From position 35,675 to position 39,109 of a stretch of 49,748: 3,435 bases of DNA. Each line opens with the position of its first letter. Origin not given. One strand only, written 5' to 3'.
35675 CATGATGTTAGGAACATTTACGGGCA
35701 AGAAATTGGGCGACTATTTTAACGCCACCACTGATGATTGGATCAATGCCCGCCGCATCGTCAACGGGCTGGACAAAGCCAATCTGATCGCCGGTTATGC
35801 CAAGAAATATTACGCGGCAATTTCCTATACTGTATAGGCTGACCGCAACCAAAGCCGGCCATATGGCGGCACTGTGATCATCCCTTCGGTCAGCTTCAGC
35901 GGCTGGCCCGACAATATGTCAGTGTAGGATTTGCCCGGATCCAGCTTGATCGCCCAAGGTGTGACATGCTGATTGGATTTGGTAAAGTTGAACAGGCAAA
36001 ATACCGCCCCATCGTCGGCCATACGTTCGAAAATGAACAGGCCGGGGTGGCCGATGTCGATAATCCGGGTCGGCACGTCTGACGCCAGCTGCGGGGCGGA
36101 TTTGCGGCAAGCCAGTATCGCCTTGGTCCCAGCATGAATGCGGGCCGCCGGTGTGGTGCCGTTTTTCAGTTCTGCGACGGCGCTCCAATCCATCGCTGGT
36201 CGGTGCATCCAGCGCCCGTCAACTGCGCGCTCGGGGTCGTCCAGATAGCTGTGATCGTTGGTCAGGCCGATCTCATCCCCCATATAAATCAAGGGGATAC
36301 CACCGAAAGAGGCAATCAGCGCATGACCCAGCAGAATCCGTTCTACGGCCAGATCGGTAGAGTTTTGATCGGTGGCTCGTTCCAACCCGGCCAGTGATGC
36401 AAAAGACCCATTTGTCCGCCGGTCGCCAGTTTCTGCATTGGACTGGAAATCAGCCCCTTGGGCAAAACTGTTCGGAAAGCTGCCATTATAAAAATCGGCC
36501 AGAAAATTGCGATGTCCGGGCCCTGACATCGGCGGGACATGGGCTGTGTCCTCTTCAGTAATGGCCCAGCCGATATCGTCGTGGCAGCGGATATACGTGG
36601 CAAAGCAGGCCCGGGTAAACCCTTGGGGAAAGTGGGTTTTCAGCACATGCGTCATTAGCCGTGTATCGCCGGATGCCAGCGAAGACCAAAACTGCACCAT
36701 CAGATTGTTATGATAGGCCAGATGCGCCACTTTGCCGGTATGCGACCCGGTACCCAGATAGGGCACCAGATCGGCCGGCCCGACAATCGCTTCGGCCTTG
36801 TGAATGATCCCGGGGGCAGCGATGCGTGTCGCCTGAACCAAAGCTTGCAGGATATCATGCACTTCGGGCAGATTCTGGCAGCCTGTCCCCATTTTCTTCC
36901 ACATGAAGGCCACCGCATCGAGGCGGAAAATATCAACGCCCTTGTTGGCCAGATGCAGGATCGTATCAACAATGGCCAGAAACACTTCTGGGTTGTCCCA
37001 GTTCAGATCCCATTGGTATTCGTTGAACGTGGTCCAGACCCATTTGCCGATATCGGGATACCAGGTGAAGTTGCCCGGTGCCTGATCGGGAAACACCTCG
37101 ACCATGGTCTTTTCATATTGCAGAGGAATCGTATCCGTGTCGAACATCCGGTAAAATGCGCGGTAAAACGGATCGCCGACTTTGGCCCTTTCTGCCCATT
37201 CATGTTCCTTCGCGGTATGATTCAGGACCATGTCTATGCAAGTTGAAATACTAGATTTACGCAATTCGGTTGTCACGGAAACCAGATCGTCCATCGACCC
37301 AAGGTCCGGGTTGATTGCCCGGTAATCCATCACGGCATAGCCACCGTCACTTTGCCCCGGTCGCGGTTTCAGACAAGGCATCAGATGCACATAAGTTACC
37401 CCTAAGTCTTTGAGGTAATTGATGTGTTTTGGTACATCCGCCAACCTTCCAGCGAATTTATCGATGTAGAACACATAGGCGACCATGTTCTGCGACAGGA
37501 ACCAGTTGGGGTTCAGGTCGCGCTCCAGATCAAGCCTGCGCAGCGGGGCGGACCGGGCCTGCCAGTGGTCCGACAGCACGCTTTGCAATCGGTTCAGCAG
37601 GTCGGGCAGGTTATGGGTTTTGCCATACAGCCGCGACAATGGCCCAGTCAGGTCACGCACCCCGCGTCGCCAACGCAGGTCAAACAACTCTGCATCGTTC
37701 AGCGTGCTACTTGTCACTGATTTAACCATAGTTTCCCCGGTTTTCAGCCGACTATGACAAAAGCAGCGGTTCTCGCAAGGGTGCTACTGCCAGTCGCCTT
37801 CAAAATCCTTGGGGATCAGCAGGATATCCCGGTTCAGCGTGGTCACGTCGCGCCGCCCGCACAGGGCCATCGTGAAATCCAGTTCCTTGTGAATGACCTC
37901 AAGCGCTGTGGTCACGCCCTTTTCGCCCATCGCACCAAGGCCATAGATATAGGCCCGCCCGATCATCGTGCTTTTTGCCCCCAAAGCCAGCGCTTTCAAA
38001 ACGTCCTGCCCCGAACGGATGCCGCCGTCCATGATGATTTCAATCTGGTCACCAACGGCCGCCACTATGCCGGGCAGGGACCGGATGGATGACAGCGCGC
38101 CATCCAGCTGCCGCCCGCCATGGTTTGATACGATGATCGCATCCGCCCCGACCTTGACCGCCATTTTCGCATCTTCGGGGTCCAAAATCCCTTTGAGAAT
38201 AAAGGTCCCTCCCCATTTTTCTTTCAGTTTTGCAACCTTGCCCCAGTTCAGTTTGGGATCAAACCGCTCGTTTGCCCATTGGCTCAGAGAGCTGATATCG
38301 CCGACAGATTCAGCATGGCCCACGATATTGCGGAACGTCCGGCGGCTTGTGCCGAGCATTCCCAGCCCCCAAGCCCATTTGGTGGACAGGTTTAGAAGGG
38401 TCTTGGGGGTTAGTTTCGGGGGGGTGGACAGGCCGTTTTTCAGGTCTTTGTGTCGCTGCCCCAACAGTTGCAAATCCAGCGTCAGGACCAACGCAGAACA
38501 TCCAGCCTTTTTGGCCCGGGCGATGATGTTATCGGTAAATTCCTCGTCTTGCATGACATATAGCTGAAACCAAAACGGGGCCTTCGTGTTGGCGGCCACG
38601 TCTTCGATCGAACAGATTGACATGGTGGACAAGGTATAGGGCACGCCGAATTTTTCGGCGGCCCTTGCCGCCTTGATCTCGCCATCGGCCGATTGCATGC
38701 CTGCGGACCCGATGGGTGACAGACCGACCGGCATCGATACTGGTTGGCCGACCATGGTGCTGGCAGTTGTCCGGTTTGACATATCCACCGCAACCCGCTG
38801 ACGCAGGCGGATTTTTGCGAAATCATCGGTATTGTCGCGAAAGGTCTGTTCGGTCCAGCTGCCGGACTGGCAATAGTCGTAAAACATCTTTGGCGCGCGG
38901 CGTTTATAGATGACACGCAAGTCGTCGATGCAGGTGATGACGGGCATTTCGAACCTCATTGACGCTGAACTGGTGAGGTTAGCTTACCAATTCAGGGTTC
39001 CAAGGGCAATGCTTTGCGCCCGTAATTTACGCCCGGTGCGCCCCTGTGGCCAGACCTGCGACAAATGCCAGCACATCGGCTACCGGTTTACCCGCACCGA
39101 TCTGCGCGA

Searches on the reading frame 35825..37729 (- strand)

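Call 34: search_protein_families(library=pfam, proteins=[window:35825-37729:-], max_evalue=0.00001)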
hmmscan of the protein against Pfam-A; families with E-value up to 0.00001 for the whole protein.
window:35825-37729:- (634 aa): 3 families
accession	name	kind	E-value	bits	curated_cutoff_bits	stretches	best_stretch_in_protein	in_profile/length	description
PF00128.31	Alpha-amylase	-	5.8e-36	125.1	22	1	94-340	16-268/446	Alpha amylase, catalytic domain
PF14701.12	hDGE_amylase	-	8.2e-08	32.2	27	1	78-180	3-111/439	Glycogen debranching enzyme, glucanotransferase domain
PF22582.2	Amylosucrase_C-like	-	5e-06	27.3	27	1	565-628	12-75/76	Amylosucrase, C-terminal domain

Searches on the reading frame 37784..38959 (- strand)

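Call 34: search_protein_families(library=pfam, proteins=[window:37784-38959:-], max_evalue=0.00001)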
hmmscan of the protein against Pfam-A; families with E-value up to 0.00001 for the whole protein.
window:37784-38959:- (391 aa): 4 families
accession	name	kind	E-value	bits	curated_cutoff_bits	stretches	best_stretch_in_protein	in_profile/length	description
PF01070.24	FMN_dh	-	6.7e-133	443.5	24.9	1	19-380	2-348/350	FMN-dependent dehydrogenase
PF01645.23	Glu_synthase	-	1.2e-06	28.4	20.4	1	301-342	271-312/369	Conserved region in glutamate synthase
PF00478.31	IMPDH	-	4.4e-06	26.4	25.6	0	303-336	205-238/345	IMP dehydrogenase / GMP reductase domain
PF03060.21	NMO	-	7.4e-06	26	28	0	247-339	132-227/331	Nitronate monooxygenase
